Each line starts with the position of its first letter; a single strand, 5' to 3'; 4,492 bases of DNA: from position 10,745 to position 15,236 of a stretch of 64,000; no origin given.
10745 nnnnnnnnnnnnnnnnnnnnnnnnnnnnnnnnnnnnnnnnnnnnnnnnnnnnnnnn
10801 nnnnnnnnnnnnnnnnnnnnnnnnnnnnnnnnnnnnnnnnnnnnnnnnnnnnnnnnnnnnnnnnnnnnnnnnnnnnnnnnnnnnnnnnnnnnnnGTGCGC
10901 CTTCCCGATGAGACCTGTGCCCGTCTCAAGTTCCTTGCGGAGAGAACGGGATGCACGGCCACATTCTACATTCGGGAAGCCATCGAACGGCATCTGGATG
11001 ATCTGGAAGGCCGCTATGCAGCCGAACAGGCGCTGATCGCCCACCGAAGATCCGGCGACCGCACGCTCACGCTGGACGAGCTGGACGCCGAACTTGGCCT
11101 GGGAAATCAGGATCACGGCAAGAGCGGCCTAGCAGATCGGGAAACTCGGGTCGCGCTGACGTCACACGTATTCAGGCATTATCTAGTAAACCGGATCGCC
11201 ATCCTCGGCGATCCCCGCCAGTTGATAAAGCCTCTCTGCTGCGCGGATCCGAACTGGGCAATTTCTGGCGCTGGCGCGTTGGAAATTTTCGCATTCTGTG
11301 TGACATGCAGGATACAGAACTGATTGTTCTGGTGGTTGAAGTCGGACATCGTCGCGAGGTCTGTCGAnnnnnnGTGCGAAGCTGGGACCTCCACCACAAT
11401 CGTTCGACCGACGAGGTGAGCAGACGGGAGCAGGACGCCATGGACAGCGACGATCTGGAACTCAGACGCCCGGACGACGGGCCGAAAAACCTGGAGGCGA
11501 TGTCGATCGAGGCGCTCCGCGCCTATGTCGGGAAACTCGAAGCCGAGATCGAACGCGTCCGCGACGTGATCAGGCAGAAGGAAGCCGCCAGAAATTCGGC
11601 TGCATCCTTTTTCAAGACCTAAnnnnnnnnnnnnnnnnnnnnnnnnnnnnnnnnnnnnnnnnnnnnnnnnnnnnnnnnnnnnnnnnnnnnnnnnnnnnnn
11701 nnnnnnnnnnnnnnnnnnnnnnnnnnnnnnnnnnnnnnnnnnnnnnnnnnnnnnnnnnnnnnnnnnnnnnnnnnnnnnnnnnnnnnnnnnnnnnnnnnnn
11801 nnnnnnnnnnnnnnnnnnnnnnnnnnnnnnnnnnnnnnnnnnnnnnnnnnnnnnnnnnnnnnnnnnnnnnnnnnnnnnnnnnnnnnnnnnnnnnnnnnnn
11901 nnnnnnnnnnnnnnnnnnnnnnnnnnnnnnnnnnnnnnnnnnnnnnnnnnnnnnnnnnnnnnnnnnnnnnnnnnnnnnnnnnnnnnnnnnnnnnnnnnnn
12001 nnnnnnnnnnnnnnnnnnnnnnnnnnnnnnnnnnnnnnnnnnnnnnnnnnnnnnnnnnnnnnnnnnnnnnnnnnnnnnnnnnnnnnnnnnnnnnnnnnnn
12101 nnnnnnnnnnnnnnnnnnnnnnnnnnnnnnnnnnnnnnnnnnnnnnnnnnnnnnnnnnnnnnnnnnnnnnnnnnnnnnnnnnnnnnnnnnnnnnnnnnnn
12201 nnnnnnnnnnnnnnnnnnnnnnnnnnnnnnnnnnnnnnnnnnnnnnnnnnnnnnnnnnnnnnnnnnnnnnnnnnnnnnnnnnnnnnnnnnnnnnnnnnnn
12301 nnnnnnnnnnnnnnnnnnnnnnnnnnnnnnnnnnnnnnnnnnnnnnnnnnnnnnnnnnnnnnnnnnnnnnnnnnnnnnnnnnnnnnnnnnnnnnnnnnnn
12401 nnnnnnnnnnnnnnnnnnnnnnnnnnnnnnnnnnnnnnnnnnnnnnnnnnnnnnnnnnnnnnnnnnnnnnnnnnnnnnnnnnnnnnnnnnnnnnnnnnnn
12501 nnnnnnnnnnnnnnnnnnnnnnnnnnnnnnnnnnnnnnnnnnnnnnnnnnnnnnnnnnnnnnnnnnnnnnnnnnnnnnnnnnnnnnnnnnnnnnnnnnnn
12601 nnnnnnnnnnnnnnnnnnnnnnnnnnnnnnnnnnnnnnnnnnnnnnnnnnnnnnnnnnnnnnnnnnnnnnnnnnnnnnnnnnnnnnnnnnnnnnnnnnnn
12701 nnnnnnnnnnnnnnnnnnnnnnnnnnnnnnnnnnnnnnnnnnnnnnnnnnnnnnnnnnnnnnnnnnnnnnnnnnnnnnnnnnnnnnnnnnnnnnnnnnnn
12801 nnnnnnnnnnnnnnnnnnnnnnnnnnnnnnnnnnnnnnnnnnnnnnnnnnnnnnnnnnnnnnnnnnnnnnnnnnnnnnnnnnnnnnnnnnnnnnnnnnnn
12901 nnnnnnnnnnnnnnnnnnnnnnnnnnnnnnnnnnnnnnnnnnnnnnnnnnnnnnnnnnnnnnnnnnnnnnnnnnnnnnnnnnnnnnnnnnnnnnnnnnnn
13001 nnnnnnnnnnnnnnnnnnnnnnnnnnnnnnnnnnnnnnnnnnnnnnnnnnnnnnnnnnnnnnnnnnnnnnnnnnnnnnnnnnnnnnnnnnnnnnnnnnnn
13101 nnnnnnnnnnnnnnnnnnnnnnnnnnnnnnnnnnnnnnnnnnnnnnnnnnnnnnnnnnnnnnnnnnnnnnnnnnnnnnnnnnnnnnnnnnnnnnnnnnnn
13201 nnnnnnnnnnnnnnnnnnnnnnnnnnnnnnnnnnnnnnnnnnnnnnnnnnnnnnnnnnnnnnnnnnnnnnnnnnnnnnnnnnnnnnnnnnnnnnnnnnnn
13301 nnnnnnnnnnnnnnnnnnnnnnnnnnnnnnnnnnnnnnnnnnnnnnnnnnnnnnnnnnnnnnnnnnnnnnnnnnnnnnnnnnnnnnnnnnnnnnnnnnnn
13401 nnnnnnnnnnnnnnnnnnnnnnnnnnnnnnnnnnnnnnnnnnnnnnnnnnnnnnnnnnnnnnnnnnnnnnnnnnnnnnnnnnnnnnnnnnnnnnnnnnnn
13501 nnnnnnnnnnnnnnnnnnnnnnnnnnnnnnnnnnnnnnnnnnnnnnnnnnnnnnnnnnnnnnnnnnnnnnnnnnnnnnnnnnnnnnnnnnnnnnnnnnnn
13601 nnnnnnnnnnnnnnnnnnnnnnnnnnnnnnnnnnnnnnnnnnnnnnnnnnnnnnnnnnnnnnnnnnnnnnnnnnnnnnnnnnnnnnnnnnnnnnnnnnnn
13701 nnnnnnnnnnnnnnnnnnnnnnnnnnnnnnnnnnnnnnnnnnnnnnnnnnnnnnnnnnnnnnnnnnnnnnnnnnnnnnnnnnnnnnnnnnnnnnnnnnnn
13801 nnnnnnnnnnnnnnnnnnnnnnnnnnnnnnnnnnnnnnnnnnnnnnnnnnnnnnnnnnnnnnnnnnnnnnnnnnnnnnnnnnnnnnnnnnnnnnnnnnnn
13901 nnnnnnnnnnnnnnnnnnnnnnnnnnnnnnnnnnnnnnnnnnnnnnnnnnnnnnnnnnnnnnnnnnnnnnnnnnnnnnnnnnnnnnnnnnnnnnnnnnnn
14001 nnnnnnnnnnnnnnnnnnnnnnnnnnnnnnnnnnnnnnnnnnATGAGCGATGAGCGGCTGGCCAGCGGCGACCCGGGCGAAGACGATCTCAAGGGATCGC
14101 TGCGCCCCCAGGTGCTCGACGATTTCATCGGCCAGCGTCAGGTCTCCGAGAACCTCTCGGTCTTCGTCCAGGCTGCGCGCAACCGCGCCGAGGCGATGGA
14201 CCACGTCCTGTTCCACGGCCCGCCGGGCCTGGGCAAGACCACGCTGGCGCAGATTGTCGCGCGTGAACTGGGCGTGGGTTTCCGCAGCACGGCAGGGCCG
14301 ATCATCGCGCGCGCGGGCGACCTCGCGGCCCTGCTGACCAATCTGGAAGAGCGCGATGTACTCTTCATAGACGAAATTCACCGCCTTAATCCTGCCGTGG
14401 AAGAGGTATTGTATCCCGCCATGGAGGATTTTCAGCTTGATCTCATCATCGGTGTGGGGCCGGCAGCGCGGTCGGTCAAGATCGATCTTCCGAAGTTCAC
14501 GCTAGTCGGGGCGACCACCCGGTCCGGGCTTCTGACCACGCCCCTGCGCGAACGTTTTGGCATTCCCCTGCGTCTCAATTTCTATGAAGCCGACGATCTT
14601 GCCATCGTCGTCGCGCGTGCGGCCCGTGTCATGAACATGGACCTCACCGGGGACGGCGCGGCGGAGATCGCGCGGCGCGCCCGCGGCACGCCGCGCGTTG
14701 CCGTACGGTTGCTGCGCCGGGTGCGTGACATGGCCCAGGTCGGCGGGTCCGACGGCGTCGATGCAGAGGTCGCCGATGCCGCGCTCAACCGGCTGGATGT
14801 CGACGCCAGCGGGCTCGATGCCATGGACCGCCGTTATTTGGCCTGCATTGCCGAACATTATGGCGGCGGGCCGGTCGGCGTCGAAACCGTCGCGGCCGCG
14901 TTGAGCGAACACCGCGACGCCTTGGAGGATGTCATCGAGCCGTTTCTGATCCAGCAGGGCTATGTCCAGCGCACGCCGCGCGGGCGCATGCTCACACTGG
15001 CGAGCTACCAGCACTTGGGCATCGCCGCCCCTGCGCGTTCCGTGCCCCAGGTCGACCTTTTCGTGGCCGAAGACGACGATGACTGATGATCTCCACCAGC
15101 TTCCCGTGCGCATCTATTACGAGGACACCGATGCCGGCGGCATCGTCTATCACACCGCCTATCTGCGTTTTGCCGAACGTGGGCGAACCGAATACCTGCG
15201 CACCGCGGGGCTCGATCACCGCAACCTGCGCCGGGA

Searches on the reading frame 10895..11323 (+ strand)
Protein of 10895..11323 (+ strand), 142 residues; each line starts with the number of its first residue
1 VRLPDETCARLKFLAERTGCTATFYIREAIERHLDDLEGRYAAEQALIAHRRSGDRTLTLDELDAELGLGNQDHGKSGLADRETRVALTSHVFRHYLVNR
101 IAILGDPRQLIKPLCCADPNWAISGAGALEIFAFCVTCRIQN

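Call 8: search_protein_families(library=pfam, proteins=[window:10895-11323:+], max_evalue=0.1)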
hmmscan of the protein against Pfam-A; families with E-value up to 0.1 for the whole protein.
window:10895-11323:+ (142 aa): 5 families
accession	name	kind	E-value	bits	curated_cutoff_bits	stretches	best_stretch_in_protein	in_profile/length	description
PF12651.13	RHH_3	-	0.0054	17.1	21.6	1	2-32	8-38/44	Ribbon-helix-helix domain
PF07704.17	PSK_trans_fac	-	0.007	17.7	28.3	1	13-61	16-63/82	Rv0623-like transcription factor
PF05509.17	TraY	-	0.018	15.5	21.3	1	1-36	3-38/49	TraY domain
PF01402.27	RHH_1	-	0.072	13.5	20.5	0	2-35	5-38/39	Ribbon-helix-helix protein, copG family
PF19807.5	DUF6290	-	0.081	13.6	27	0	2-67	7-72/72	Family of unknown function (DUF6290)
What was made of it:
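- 10895..11120 (+): Right flank: ribbon-helix-helix antitoxin ORF that starts right at the element's end and appears to lack its first few codons. Weak Pfam hits to RHH_3, TraY and RHH_1 begin at profile positions 3-8 (call 8).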

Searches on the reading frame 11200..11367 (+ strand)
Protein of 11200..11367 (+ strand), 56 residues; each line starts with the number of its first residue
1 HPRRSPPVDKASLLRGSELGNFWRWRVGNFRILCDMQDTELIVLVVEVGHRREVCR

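Call 61: search_protein_families(library=pfam, proteins=[window:11200-11367:+], max_evalue=0.01)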
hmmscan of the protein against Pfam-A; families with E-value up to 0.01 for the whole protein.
seq(56 aa): 1 family
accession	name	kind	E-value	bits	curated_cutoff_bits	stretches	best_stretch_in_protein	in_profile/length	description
PF05016.21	ParE_toxin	-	3.7e-07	31.1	23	1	14-53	53-87/89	ParE toxin of type II toxin-antitoxin system, parDE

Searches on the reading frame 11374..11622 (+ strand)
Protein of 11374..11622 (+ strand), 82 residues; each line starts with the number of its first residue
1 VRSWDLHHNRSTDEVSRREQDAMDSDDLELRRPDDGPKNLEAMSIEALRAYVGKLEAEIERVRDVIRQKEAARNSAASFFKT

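Call 8: search_protein_families(library=pfam, proteins=[window:11374-11622:+], max_evalue=0.1)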
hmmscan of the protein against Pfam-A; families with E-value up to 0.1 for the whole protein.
window:11374-11622:+ (82 aa): 3 families
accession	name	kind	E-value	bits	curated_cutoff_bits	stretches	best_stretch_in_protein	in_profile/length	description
PF06698.16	DUF1192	-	5e-15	55.8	25.5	1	26-81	1-58/58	Protein of unknown function (DUF1192)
PF20011.4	fvmJAB_N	-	0.084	13.2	27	1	19-70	31-82/158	JAB N-terminal domain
PF00221.24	Lyase_aromatic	-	0.09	11.9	27.3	0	41-75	213-247/466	Aromatic amino acid lyase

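Call 11: find_encoding_contigs(protein=window:11374-11622:+, flank=10000, max_places=10)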
Protein window:11374-11622:+ (82 aa): no gene with exactly this product is on record in the collection.

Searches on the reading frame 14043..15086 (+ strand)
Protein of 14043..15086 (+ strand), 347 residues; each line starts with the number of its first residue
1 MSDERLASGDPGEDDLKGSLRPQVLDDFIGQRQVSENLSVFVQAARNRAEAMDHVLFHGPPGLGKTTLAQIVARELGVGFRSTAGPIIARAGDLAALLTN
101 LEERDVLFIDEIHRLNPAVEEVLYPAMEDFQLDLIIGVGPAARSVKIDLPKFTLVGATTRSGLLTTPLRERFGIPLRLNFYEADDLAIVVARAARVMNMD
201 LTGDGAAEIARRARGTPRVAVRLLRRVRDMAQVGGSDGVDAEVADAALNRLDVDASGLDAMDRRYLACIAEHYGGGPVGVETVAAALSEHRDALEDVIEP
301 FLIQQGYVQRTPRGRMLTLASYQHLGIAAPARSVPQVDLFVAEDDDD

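Call 43: list_cluster_members(proteins=[window:14043-15086:+, window:13432-14046:+, window:6447-7982:-, window:12926-13435:+])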
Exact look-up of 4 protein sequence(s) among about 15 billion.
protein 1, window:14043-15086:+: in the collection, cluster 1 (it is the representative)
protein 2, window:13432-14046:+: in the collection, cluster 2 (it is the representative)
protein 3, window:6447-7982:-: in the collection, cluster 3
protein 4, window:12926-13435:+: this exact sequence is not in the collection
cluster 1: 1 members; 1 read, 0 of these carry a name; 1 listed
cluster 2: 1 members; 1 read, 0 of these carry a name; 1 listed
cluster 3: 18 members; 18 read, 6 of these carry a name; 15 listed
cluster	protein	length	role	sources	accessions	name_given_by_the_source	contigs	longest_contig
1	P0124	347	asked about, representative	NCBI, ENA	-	-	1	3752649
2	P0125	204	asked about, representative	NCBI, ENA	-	-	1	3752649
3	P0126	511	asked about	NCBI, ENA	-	-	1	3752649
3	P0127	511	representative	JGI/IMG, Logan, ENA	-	-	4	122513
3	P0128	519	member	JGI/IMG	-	trimethylamine--corrinoid protein Co-methyltransferase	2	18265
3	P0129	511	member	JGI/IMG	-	trimethylamine---corrinoid protein Co-methyltransferase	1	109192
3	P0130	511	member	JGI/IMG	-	trimethylamine--corrinoid protein Co-methyltransferase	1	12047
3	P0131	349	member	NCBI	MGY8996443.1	MAG: trimethylamine methyltransferase family protein, partial [Alphaproteobacteria ...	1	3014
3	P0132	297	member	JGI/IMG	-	trimethylamine--corrinoid protein Co-methyltransferase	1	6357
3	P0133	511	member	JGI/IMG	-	trimethylamine--corrinoid protein Co-methyltransferase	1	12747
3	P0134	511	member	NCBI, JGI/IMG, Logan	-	-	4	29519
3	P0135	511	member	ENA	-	-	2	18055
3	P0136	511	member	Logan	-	-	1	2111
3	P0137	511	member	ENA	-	-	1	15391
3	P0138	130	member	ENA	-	-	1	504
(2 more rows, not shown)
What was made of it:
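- The window's RuvB, RuvA and MttB proteins sit on a 3,752,649-bp contig (call 43).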

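Call 50: find_encoding_contigs(protein=P0127, flank=10000, max_places=5)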
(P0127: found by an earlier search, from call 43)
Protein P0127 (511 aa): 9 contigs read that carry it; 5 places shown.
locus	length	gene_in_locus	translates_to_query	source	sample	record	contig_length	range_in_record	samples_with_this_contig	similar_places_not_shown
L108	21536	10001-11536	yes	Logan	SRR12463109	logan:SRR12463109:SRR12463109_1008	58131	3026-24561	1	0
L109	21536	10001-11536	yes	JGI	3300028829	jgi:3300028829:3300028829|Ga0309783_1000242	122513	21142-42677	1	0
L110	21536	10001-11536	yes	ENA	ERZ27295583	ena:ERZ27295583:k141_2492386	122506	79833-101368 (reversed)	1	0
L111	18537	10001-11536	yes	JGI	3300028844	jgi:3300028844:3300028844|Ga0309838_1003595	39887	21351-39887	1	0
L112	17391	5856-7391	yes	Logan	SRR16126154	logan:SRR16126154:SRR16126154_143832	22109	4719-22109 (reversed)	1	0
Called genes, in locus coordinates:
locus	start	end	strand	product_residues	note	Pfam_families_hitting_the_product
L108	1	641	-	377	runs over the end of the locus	PF00724:Oxidored_FMN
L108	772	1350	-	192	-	PF04945:YHS (faint)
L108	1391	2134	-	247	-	PF00596:Aldolase_II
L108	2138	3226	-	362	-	PF00355:Rieske, PF00848:Ring_hydroxyl_A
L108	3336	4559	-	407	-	PF01979:Amidohydro_1, PF07969:Amidohydro_3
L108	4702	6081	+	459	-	PF22429:HutF_N (faint), PF01979:Amidohydro_1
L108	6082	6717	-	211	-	PF02798:GST_N, PF13417:GST_N_3, PF13409:GST_N_2, PF13410:GST_C_2 (faint)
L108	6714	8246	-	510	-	PF00221:Lyase_aromatic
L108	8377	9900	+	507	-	PF06253:MTTB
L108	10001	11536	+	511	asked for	PF06253:MTTB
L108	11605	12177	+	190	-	PF00583:Acetyltransf_1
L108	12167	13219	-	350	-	PF05145:AbrB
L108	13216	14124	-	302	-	PF00892:EamA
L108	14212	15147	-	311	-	PF00487:FA_desaturase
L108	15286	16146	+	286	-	PF01381:HTH_3, PF12844:HTH_19 (weak), PF13560:HTH_31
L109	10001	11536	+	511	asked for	PF06253:MTTB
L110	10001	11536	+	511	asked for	PF06253:MTTB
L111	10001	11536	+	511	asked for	PF06253:MTTB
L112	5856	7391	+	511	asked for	PF06253:MTTB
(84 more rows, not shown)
